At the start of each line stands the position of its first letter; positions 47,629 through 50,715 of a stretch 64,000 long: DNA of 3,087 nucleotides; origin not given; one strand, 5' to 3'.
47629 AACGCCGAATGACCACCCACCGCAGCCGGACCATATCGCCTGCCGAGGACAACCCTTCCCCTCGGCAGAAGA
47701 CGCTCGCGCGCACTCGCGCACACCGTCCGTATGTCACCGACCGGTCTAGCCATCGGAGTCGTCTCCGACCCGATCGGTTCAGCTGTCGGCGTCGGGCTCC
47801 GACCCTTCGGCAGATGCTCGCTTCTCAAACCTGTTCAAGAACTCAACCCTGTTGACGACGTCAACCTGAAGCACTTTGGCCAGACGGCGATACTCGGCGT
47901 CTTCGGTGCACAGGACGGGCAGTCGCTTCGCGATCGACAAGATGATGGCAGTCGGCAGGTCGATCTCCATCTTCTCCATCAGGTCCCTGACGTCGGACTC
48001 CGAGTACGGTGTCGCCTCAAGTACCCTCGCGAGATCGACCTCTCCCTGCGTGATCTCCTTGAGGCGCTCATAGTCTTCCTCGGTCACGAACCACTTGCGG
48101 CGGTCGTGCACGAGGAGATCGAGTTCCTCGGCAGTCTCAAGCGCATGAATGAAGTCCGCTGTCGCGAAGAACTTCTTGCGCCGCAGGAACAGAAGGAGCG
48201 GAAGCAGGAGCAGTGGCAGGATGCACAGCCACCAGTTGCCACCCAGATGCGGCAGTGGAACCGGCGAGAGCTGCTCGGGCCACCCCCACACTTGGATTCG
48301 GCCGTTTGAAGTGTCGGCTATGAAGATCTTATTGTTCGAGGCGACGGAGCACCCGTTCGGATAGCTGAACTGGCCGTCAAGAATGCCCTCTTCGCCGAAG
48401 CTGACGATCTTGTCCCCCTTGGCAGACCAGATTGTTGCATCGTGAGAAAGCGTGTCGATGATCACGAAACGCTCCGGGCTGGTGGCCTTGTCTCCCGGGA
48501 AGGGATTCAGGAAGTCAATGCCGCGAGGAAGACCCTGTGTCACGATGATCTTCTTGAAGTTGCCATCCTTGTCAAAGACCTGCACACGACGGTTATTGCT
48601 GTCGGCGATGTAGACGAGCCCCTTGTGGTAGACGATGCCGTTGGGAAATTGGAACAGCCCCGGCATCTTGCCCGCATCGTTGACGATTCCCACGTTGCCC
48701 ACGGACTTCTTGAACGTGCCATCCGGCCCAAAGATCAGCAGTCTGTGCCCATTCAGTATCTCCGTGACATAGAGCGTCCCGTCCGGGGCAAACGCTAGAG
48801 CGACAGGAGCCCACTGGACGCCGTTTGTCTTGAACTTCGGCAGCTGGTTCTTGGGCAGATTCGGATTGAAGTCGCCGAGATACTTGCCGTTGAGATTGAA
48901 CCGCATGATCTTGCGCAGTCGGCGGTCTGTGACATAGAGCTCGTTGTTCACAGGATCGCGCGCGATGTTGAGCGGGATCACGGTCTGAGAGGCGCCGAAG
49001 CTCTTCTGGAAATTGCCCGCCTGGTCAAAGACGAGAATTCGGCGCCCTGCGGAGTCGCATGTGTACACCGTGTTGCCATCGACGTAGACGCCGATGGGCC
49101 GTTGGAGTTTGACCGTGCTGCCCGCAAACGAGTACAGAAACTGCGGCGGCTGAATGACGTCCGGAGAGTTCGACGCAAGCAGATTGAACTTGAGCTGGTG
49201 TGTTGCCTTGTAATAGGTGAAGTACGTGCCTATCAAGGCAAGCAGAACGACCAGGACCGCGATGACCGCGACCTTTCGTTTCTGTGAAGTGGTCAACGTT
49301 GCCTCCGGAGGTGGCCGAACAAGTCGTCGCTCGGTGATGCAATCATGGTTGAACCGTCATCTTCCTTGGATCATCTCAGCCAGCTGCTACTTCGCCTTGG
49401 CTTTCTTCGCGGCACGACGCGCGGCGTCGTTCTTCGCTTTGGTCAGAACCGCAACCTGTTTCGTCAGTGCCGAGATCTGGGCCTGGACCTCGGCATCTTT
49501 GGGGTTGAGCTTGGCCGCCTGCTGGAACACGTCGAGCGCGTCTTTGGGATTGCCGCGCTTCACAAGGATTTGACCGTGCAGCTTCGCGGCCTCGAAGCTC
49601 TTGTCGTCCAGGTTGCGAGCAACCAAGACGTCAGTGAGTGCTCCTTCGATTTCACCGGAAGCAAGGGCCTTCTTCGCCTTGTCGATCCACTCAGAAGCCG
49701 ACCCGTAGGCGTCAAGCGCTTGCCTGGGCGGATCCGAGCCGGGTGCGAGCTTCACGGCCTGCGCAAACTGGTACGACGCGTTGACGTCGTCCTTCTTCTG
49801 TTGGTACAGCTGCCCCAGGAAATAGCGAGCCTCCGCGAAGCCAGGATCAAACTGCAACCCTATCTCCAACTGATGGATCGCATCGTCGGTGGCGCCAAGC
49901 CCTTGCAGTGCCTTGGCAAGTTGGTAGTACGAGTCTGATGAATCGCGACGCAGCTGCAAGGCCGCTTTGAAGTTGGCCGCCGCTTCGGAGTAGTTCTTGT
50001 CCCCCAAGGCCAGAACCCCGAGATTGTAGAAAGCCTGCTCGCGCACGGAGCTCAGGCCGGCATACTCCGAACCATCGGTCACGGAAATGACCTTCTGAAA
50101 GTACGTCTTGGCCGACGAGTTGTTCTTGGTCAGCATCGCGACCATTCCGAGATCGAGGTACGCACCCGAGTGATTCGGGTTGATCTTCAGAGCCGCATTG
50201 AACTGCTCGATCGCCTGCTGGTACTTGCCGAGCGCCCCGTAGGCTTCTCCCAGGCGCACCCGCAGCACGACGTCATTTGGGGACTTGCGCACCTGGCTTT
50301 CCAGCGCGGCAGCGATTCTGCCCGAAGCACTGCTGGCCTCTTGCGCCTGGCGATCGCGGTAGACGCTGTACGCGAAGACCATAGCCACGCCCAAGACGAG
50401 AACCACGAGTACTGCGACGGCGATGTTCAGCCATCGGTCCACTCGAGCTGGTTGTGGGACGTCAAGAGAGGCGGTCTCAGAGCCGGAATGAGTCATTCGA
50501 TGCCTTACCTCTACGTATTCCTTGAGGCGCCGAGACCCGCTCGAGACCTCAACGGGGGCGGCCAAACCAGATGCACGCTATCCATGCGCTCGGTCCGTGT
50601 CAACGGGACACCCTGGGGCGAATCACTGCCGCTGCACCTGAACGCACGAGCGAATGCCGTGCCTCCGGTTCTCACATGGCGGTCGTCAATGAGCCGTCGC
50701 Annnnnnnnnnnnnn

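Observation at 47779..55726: Six-gene operon (cyt b, 7-heme, 12-heme, 20-heme, TPR, NHL propeller): candidate trans-envelope electron conduit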

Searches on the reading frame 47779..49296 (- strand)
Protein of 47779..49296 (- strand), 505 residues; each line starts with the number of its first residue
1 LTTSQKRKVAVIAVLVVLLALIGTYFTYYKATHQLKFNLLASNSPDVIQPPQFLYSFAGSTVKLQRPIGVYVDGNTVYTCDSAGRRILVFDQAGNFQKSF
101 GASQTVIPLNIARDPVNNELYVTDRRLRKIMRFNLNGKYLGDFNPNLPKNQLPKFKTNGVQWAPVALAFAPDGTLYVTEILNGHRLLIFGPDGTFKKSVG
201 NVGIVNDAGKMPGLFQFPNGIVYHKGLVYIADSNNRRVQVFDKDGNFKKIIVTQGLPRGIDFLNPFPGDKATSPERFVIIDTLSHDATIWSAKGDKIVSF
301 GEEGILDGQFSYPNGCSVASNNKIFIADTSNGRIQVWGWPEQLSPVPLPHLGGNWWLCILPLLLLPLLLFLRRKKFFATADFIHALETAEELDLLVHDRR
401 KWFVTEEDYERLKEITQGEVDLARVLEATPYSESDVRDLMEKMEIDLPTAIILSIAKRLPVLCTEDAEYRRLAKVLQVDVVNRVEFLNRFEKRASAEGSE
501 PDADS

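Call 5: search_protein_families(library=pfam, proteins=[window:47779-49296:-], max_evalue=0.01)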
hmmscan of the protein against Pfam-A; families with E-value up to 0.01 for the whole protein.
window:47779-49296:- (505 aa): 5 families
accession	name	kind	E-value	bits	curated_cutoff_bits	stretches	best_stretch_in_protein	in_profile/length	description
PF01436.27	NHL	-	7.1e-23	79.9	20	2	215-241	1-28/28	NHL repeat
PF17170.10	DUF5128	-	2.9e-11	43.6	22.9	1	218-255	46-83/321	6-bladed beta-propeller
PF25021.1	TEN_NHL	-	1.8e-06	27.6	27.1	0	162-179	31-48/357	Teneurin NHL domain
PF08450.18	SGL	-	0.00087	19.4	26.3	0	71-92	142-163/246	SMP-30/Gluconolactonase/LRE-like region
PF18975.6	DUF5711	-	0.0053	16.5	26.3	0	61-138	53-127/344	Family of unknown function (DUF5711)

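Call 6: search_protein_families(library=ncbifam, proteins=[window:47779-49296:-], max_evalue=0.01)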
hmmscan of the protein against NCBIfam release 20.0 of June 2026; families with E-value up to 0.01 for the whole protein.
window:47779-49296:- (505 aa): 3 families
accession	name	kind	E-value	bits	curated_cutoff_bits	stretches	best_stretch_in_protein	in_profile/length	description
NF035926.1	scyF_NHL_VPEP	equivalog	2.3e-28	99.4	350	3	111-256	107-241/376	scytonemin biosynthesis PEP-CTERM protein ScyF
NF047780.1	LIC12708_fam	subfamily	2.2e-07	30.1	150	0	217-253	58-94/391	LIC_12708 family protein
NF033206.1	ScyE_fam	subfamily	0.00016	21.4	80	0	66-180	141-224/333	ScyD/ScyE family protein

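Call 44: find_homologous_proteins(query=window:47779-49296:-, max_evalue=0.00001)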
Query window:47779-49296:- (505 aa): 930 proteins with E <= 0.00001 among 8000 candidates; the best 120 are listed.
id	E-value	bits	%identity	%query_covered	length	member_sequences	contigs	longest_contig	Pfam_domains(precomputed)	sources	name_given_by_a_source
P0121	0.0e+0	1157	100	100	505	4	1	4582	PF17170.11,PF01436.28,PF25021.2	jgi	-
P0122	5.3e-269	911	76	99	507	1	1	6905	PF17170.11,PF01436.28,PF08450.19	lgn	-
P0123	4.2e-267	905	77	99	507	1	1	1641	PF17170.11,PF01436.28,PF08450.19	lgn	-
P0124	9.8e-262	887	75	100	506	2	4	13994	PF17170.11,PF01436.28,PF08450.19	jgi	jgi:hypothetical protein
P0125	4.1e-256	869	74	100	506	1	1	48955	PF17170.11,PF01436.28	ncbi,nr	ncbi:MAG: hypothetical protein P4L93_02340 [Coriobacteriia bacterium]|nr:hypothetical protein [Corio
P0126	2.0e-255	867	72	100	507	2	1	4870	PF17170.11,PF01436.28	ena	-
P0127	4.0e-254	862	75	100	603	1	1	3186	PF17170.11,PF01436.28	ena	-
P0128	8.2e-254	861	71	99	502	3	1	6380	PF17170.11,PF01436.28,PF25021.2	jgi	jgi:DNA-binding beta-propeller fold protein YncE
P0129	4.7e-251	852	71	98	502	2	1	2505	PF17170.11,PF01436.28,PF25021.2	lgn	-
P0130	1.8e-250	850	71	98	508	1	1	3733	PF17170.11,PF01436.28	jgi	-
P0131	4.7e-249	846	70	100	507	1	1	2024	PF17170.11,PF01436.28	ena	-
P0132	2.3e-246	837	70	100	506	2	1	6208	PF17170.11,PF01436.28,PF25021.2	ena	-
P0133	2.5e-246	837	71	99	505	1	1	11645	PF17170.11,PF01436.28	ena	-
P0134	3.1e-246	836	68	100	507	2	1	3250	PF17170.11,PF01436.28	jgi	jgi:DNA-binding beta-propeller fold protein YncE/predicted nucleic acid-binding protein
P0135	5.7e-246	835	71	97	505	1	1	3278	PF17170.11,PF01436.28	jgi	jgi:DNA-binding beta-propeller fold protein YncE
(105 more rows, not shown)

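Call 56: predict_structure(alignment_id=A2)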
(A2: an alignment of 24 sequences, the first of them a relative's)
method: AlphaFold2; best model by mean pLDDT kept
length: 505 residues; sequences in the alignment: 24
mean_pLDDT: 85.8   pTM: 0.64
mean pLDDT of the five models: 85.8, 84.9, 83.6, 83.6, 83.2
residues with pLDDT >= 90: 295; 70-90: 141; 50-70: 33; < 50: 36
segments of 3 or more residues with pLDDT < 50: 33-45, 342-351, 493-505
pLDDT, mean of each block of 10 residues (from residue 1): 70 82 77 48 56 86 92 96 96 94 95 97 96 97 94 88 96 97 93 95 92 93 97 95 96 91 87 90 91 88 83 94 94 90 44 62 67 84 91 84 92 88 90 91 92 90 93 90 88 45 35
secondary structure, 60 per line:
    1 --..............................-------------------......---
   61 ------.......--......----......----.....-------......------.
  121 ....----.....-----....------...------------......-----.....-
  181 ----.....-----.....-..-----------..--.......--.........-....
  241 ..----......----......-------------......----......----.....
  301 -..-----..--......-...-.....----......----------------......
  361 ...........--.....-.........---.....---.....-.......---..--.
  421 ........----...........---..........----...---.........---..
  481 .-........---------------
elements in order: H3-32 E52-57 E67-73 E76-81 E86-91 E96-100 E108-113 E120-124 E129-133 E139-142 E164-169 E175-179 E185-189 E195-199 E218-224 E227-232 E237-242 E247-252 E257-262 E276-281 E286-291 E296-300 E313-318 E324-328 E333-338 H355-371 E374-378 H380-388 H392-396 E400-404 H406-412 H422-425 E426-428 H433-443 H447-456 E461-463 H467-475 E479-481 H483-490

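Call 58: fold_search(model_id=the predicted structure, library=pdb)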
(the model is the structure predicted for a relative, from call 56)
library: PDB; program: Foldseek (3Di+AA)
matches with E <= 10: 1427; with E <= 0.001: 747
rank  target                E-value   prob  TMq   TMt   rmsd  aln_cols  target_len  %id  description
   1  6d69                  4.2e-20  1.00  0.48  0.81   3.8       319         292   23  Crystal Structure of the NHL Repeat Region of D. melanogaster Thin (released 2019-04-24)
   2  6xg7                  1.8e-19  1.00  0.48  0.82   3.0       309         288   24  1.3 A Resolution Structure of the of the NHL Repeat Region of D. melanogaster Thin (released 2020-12-16)
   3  8j72_B                6.8e-19  1.00  0.45  0.81   3.2       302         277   25  Crystal structure of mammalian Trim71 in complex with lncRNA Trincr1 (released 2024-03-06)
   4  6fq3_A                6.3e-18  1.00  0.47  0.60   3.1       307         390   24  Crystal structure of Danio rerio Lin41 filamin-NHL domains in complex with lin-29A 5'UTR 13mer RNA (released 2018-05-09)
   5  8j72_A                1.4e-17  1.00  0.45  0.80   3.8       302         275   25  Crystal structure of mammalian Trim71 in complex with lncRNA Trincr1 (released 2024-03-06)
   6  7qrx_A                1.6e-17  1.00  0.45  0.79   3.2       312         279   25  Crystal structure of NHL domain of TRIM71 (released 2022-05-04)
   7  9jur                  1.9e-17  1.00  0.45  0.79   3.1       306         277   25  Crystal Structure of NHL domain of human E3 ubiquitin-protein ligase TRIM71 (released 2025-04-30)
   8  6fpt_B                5.5e-17  1.00  0.47  0.60   3.4       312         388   23  Crystal structure of Danio rerio Lin41 filamin-NHL domains (released 2018-05-09)
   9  1q7f_A                6.9e-17  1.00  0.45  0.77   3.9       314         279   21  Brain Tumor NHL domain (released 2003-10-21)
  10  7qrv_A                8.2e-17  1.00  0.47  0.82   3.5       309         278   16  Crystal structure of NHL domain of TRIM2 (full C-terminal) (released 2022-05-04)
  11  3fvz                  1.0e-16  1.00  0.43  0.64   7.7       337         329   18  Structure of Peptidyl-alpha-hydroxyglycine alpha-Amidating Lyase (PAL) (released 2009-09-01)
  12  1q7f_B                1.2e-16  1.00  0.46  0.78   5.4       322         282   20  Brain Tumor NHL domain (released 2003-10-21)
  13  4zlr_A                1.4e-16  1.00  0.45  0.78   3.8       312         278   21  Structure of the Brat-NHL domain bound to consensus RNA motif (released 2015-11-11)
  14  7qrw                  1.7e-16  1.00  0.46  0.81   3.0       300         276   19  Crystal structure of NHL domain of TRIM3 (released 2022-05-04)
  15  7qrv_D                2.3e-16  1.00  0.46  0.81   4.2       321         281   17  Crystal structure of NHL domain of TRIM2 (full C-terminal) (released 2022-05-04)
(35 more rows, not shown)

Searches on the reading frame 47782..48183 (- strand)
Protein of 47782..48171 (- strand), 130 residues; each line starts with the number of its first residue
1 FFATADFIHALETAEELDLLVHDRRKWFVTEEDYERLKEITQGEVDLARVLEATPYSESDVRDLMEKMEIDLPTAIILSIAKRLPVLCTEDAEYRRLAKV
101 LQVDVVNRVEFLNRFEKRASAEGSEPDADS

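Call 48: search_protein_families(library=pfam, proteins=[window:47782-48171:-], max_evalue=1)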
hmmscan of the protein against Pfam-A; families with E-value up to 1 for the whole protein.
seq(130 aa): 0 families

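Call 61: search_solved_structures(query=A3, max_evalue=10)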
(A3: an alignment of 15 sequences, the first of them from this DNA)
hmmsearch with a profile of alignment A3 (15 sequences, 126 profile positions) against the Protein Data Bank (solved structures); distinct sequences matched with E-value up to 10: 0.

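Call 62: search_protein_families(library=pfam, alignment_id=A3, max_evalue=10)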
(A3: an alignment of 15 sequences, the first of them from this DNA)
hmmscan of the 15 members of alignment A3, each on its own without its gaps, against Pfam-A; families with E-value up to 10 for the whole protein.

A. member 1, seq(127 aa): 1 family
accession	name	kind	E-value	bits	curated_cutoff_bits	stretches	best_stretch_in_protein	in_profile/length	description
PF18307.6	Tfb2_C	-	0.13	13.1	23.2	1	3-41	22-63/68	Transcription factor Tfb2 (p52) C-terminal domain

B. families by the number of members that match (of 15 scanned): 15 families
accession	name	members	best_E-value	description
PF06385.17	Baculo_LEF-11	2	0.02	Baculovirus LEF-11 protein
PF11205.13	DUF2987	1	0.0074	Protein of unknown function (DUF2987)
PF01426.24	BAH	1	0.025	BAH domain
PF01850.27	PIN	1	0.028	PIN domain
PF13638.12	PIN_4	1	0.049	PIN domain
PF10069.14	DICT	1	0.052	Sensory domain in DIguanylate Cyclases and Two-component system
PF24556.1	SH3_Myosin-XVIIIa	1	0.056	Unconventional myosin-XVIIIa SH3 domain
PF21280.2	Helicase_dom4_arc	1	0.062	Archaeal helicase, domain 4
PF09012.17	FeoC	1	0.097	FeoC like transcriptional regulator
PF18514.6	MDY2_C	1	0.11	Ubiquitin-like protein MDY2, C-terminal domain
PF23302.1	HTH_DNAJC9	1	0.11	DNAJC9 HTH domain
PF18307.6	Tfb2_C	1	0.13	Transcription factor Tfb2 (p52) C-terminal domain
PF20292.4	MC7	1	0.14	ABC-three component (ABC-3C) system Middle Component 7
PF10296.15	MMM1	1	0.16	Maintenance of mitochondrial morphology protein 1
PF17944.6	Arg_decarbox_C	1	0.17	Arginine decarboxylase C-terminal helical extension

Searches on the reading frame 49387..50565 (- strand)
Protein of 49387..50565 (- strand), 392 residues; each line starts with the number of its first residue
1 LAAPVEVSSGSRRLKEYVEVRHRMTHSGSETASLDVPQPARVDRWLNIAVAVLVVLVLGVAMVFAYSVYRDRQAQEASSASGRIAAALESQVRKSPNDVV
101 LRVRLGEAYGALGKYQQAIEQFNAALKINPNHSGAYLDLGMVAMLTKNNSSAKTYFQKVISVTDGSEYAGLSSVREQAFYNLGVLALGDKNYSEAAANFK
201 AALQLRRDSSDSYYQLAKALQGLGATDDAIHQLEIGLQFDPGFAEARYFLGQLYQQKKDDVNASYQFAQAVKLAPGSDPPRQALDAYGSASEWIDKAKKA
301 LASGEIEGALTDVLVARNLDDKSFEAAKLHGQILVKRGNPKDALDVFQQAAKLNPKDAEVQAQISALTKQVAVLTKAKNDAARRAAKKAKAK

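Call 5: search_protein_families(library=pfam, proteins=[window:49387-50565:-], max_evalue=0.01)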
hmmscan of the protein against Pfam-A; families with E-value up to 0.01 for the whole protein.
window:49387-50565:- (392 aa): 25 families
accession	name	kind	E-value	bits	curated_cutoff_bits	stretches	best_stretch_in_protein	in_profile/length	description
PF00515.34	TPR_1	-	2e-28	97.4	27.8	3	104-132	6-34/34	Tetratricopeptide repeat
PF07719.23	TPR_2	-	4.4e-28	95.5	27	3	104-132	6-34/34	Tetratricopeptide repeat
PF13181.12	TPR_8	-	1.2e-23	81.6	25.7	1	103-132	5-34/34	Tetratricopeptide repeat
PF14559.12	TPR_19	-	3.4e-23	82.2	25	2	186-253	1-68/68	Tetratricopeptide repeat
PF13414.12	TPR_11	-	3.7e-22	78.2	26.8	3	106-140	1-35/42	TPR repeat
PF13432.12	TPR_16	-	1.2e-17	64.4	32.7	3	104-159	2-57/65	Tetratricopeptide repeat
PF13428.12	TPR_14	-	3.5e-16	58.5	23.5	3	101-140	3-42/44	Tetratricopeptide repeat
PF13431.12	TPR_17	-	4e-16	58.3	24.4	0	199-230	2-33/34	Tetratricopeptide repeat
PF13424.12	TPR_12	-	1.6e-15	57.4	30.1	3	73-128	18-74/77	Tetratricopeptide repeat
PF23914.1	TPR_CcmH_CycH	-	2.1e-11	44.3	42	1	83-159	34-113/158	Cytochrome c-type biogenesis protein H TPR domain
PF12895.13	ANAPC3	-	7.6e-11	42.6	27.2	0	78-136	9-59/82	Anaphase-promoting complex, cyclosome, subunit 3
PF13174.12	TPR_6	-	2.2e-10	40.9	26.3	1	103-132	4-33/33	Tetratricopeptide repeat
PF13371.12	TPR_9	-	8.9e-09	35.7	35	0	83-131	13-61/73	Tetratricopeptide repeat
PF13176.12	TPR_7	-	5.6e-07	29.6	27.9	0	331-358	6-35/36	Tetratricopeptide repeat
PF13374.12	TPR_10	-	1.1e-06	28.8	27.5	0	180-207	6-33/42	Tetratricopeptide repeat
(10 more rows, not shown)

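Call 6: search_protein_families(library=ncbifam, proteins=[window:49387-50565:-], max_evalue=0.01)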
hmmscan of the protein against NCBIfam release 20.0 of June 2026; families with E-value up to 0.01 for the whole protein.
window:49387-50565:- (392 aa): 29 families (the best 25 are shown)
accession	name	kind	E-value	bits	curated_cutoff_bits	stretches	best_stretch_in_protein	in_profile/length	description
NF040959.1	MamA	equivalog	3.2e-24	85.5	200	2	177-273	106-202/204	magnetosome protein MamA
TIGR02917.1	PEP_TPR_lipo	equivalog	5.3e-23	80.9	312.2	3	180-275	707-801/899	XrtA/PEP-CTERM system TPR-repeat protein PrsT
TIGR02521.1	type_IV_pilW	equivalog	1.8e-22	80.1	154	3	99-165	31-97/234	type IV pilus biogenesis/stability protein PilW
TIGR02552.1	LcrH_SycD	equivalog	2.7e-16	59.5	104.8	2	103-169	56-123/136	SycD/LcrH family type III secretion system chaperone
TIGR02795.1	tol_pal_ybgF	equivalog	1.4e-15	58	90.1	2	105-161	45-104/119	tol-pal system protein YbgF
NF047507.1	TPR_BatC_Lepto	exception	1.4e-11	44.3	175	2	186-284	34-136/214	TPR repeat-containing protein BatC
NF008520.0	PRK11447.1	equivalog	3.5e-10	38.3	858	2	217-360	276-421/1157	cellulose synthase complex outer membrane protein BcsC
NF002725.1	PRK02603.1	equivalog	1.3e-09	38.3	143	1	178-263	37-125/173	photosystem I assembly protein Ycf3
NF033762.1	social_mot_Tgl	equivalog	2.7e-09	36.7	225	1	206-356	27-168/252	social motility TPR repeat lipoprotein Tgl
NF008757.0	PRK11788.1-5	equivalog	3.1e-09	36.5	363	1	212-356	109-246/388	lipopolysaccharide assembly protein LapB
NF052312.1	T9SS_PorW_SprE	equivalog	5.9e-09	35.1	250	1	207-280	176-248/716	type IX secretion system periplasmic lipoprotein PorW/SprE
TIGR00540.1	TPR_hemY_coli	hypoth_equivalog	1.3e-08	34.1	142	2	69-158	300-384/385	heme biosynthesis-associated TPR protein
NF033758.1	gliding_GltE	equivalog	1.6e-08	34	225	2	177-351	87-249/411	adventurous gliding motility TPR repeat lipoprotein GltE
NF033920.0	C39_PA2778_fam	equivalog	3.6e-08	33.1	150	1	73-161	164-252/255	PA2778 family cysteine peptidase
NF047371.1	FlcA_CTERM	equivalog_domain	9.1e-07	27.7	300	1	99-164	473-538/646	periplasmic flagellar collar protein FlcA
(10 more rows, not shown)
